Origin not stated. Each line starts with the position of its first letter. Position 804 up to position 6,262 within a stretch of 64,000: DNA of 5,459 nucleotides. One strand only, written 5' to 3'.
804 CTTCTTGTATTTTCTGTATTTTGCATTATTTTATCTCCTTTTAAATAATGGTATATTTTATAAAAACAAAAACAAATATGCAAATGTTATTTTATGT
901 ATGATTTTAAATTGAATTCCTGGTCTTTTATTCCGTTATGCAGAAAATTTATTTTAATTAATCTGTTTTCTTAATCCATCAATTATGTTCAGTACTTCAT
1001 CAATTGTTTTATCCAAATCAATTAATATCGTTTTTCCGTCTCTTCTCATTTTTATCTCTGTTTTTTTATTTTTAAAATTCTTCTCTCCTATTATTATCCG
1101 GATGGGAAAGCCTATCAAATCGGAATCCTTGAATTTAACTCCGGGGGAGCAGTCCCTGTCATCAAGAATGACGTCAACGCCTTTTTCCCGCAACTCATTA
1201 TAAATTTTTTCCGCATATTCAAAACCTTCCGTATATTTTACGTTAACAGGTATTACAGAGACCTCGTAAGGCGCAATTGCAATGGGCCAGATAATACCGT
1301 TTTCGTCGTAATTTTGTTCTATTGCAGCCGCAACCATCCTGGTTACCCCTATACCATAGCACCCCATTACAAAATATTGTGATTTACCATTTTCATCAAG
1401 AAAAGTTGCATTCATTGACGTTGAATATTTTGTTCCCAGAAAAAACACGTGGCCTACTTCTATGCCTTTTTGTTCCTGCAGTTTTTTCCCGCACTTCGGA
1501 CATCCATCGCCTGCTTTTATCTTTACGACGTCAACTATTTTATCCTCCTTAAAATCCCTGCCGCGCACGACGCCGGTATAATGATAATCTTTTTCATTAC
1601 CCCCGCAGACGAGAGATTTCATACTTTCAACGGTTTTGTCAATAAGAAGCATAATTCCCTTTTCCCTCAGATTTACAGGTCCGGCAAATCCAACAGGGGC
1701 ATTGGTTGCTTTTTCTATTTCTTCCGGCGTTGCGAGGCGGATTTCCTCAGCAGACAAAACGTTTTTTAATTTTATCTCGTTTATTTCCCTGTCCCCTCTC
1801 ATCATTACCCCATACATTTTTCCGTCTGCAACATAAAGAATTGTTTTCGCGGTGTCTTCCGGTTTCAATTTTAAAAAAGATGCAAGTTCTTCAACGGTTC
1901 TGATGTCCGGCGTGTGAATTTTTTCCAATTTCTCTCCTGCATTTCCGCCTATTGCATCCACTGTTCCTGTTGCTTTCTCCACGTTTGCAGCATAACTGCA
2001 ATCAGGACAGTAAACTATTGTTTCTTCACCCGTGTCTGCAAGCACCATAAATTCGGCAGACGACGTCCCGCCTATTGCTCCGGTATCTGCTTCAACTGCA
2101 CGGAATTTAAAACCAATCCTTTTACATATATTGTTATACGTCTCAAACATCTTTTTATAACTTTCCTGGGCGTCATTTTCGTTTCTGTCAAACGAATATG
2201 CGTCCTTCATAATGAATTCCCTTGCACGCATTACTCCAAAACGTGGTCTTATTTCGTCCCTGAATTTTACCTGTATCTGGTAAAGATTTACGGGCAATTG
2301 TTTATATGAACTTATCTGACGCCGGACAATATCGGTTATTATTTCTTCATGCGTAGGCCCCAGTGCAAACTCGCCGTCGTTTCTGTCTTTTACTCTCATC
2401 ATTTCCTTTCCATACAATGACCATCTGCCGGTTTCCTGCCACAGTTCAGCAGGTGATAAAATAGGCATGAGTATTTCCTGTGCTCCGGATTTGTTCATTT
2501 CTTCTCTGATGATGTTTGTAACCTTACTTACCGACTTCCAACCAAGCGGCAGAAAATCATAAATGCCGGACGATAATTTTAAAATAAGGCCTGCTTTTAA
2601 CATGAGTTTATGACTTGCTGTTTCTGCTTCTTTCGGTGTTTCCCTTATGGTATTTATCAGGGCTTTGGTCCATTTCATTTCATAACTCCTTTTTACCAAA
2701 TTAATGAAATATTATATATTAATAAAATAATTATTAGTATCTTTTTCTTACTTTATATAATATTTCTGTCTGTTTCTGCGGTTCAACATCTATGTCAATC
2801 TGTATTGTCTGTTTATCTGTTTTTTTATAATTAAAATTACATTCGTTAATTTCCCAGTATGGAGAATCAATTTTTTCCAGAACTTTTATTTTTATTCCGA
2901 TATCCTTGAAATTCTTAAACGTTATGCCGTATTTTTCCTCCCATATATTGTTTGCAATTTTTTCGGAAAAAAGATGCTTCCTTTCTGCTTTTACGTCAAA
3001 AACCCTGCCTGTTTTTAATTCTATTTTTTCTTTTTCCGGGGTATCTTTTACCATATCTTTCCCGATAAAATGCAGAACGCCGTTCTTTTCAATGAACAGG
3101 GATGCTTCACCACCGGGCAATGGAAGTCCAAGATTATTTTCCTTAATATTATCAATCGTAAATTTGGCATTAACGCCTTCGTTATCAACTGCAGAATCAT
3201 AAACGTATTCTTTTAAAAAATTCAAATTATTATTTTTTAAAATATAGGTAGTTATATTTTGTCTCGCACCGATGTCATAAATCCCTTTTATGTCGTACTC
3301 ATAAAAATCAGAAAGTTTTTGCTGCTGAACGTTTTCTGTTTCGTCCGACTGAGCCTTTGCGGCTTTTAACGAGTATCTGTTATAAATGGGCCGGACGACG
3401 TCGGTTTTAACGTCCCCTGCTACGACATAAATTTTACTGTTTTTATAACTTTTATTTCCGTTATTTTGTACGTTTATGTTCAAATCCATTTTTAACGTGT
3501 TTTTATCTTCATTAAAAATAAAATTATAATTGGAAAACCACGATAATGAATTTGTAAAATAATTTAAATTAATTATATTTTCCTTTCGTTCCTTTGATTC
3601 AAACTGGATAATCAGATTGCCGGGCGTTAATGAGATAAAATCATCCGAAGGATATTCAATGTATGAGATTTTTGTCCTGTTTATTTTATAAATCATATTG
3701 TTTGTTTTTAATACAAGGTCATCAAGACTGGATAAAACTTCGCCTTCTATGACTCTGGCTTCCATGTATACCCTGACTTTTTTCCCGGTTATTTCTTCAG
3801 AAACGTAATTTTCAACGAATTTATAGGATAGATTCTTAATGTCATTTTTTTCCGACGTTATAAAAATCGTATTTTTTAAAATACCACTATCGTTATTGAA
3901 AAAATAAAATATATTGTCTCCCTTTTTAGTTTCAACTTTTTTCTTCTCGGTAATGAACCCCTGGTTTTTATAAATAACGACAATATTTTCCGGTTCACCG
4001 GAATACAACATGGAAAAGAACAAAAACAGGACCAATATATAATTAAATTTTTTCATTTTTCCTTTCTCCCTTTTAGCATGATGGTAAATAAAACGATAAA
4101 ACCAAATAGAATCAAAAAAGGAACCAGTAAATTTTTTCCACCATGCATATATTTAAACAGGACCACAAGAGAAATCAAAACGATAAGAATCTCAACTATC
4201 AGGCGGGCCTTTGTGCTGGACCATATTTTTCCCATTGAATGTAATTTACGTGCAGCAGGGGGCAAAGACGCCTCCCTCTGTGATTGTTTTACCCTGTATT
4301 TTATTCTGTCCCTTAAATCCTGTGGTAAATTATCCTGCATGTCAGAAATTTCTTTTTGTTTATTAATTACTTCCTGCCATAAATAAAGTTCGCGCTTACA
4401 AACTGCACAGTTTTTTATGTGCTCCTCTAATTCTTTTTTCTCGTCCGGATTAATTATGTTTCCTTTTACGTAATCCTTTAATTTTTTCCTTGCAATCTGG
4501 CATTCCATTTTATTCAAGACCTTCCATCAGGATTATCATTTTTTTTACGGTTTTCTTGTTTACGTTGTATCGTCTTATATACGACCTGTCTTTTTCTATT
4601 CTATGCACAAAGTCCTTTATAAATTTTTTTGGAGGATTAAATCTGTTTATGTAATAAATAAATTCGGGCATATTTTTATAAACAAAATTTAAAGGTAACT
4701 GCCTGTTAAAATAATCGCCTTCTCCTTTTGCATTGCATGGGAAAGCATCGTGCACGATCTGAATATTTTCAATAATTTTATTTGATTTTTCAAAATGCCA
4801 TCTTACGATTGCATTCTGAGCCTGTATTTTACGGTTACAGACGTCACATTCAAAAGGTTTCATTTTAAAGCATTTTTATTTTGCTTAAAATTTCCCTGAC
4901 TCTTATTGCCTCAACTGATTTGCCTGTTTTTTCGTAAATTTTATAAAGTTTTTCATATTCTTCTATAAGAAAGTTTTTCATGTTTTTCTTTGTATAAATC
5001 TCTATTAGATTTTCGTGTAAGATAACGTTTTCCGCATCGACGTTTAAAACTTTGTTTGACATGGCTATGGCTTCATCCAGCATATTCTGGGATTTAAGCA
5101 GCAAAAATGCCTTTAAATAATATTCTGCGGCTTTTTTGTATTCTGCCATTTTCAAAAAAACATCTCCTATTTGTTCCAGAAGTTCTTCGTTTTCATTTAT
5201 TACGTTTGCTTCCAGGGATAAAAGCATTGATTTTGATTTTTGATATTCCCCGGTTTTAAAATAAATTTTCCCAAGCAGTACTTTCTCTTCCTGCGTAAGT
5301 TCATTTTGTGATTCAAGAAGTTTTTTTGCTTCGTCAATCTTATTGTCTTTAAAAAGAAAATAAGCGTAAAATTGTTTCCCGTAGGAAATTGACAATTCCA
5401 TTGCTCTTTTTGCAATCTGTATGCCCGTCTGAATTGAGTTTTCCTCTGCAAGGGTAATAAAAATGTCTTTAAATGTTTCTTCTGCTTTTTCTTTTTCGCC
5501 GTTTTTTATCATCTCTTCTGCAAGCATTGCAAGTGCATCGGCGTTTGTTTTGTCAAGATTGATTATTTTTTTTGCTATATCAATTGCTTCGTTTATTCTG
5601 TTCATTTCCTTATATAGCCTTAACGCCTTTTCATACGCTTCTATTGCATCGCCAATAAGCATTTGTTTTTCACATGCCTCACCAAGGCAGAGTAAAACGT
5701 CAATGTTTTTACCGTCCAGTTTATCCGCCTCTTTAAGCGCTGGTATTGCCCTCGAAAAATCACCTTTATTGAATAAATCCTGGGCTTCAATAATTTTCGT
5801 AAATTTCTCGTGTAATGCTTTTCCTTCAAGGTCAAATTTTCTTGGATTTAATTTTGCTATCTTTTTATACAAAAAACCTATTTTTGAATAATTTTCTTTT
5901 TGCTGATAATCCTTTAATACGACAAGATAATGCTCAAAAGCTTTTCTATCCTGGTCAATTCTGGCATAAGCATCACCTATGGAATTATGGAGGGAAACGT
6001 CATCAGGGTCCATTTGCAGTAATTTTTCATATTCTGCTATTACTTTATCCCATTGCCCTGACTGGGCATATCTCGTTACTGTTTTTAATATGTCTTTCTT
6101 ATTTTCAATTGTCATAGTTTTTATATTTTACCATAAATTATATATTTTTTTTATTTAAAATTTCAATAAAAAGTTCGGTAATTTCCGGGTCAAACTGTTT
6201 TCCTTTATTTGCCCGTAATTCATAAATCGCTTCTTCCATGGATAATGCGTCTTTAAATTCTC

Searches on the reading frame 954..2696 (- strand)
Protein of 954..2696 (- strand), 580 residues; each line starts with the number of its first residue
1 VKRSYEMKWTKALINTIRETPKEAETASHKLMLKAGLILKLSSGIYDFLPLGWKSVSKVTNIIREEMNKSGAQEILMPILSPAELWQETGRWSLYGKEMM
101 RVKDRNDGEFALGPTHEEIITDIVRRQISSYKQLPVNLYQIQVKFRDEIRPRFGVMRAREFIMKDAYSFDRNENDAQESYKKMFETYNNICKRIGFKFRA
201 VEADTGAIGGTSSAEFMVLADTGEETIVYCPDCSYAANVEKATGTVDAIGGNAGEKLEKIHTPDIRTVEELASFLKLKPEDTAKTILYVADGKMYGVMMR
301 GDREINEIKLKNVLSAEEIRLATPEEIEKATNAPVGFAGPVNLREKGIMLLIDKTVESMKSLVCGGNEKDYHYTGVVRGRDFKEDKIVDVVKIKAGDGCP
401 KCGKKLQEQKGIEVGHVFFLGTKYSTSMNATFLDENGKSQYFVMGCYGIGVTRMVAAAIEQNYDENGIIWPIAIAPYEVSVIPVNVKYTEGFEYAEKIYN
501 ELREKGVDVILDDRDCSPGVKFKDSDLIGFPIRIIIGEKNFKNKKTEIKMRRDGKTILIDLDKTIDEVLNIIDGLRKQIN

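Call 26: search_protein_families(library=pfam, proteins=[window:954-2696:-], max_evalue=0.00001)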
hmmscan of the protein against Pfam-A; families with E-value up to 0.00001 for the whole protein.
window:954-2696:- (580 aa): 3 families
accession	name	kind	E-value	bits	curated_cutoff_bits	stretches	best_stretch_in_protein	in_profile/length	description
PF00587.30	tRNA-synt_2b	-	1.7e-35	123.2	29.3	1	101-462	2-179/179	tRNA synthetase class II core domain (G, H, P, S and T)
PF04073.20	tRNA_edit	-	1.2e-27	96.9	25.5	1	262-378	1-118/123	Aminoacyl-tRNA editing domain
PF03129.25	HGTP_anticodon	-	2.9e-22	79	21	1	478-570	1-93/94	Anticodon binding domain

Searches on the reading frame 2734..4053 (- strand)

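Call 26: search_protein_families(library=pfam, proteins=[window:2734-4053:-], max_evalue=0.00001)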
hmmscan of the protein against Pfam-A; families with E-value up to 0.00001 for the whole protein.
window:2734-4053:- (439 aa): 1 family
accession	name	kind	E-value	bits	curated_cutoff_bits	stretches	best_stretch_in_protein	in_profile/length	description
PF13598.12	DUF4139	-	1.8e-06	28.3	31.8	1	161-396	1-154/205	Domain of unknown function (DUF4139)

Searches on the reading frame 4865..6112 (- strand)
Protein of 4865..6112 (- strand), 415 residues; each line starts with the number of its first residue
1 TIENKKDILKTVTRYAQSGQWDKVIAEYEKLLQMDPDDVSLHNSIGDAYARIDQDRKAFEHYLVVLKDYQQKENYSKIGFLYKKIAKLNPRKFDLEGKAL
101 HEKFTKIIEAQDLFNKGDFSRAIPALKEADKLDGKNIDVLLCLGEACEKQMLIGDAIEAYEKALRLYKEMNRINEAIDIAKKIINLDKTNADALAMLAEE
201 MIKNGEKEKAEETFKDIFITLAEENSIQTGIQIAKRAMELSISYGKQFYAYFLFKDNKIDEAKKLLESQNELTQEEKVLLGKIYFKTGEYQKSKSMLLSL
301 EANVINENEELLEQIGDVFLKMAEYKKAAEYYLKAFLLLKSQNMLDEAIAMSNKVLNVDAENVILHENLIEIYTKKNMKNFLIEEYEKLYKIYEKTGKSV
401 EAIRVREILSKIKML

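Call 26: search_protein_families(library=pfam, proteins=[window:4865-6112:-], max_evalue=0.00001)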
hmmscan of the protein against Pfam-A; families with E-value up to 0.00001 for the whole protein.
window:4865-6112:- (415 aa): 12 families
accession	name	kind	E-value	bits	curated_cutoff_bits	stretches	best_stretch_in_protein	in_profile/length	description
PF14559.12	TPR_19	-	1.8e-19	70.3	25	0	170-217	4-51/68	Tetratricopeptide repeat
PF13414.12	TPR_11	-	7.3e-18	64.4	26.8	1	15-51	4-40/42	TPR repeat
PF13428.12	TPR_14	-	2e-16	59.3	23.5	0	12-42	8-38/44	Tetratricopeptide repeat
PF07719.23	TPR_2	-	1.3e-15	56.6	27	0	15-38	11-34/34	Tetratricopeptide repeat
PF12895.13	ANAPC3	-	5.7e-14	52.6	27.2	0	109-163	29-82/82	Anaphase-promoting complex, cyclosome, subunit 3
PF13432.12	TPR_16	-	9.9e-12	45.5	32.7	0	109-167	3-61/65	Tetratricopeptide repeat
PF13431.12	TPR_17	-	3.5e-11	42.9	24.4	0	181-212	3-34/34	Tetratricopeptide repeat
PF13181.12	TPR_8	-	9.4e-11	41.4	25.7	0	158-190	2-34/34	Tetratricopeptide repeat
PF00515.34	TPR_1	-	3.7e-10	39.6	27.8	0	138-167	2-31/34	Tetratricopeptide repeat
PF13424.12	TPR_12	-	4.9e-09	36.7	30.1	0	280-335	9-71/77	Tetratricopeptide repeat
PF13176.12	TPR_7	-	8.9e-08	32.1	27.9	0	312-335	2-25/36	Tetratricopeptide repeat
PF03704.23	BTAD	-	4.1e-07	30.9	22.1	0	110-234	13-139/146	Bacterial transcriptional activator domain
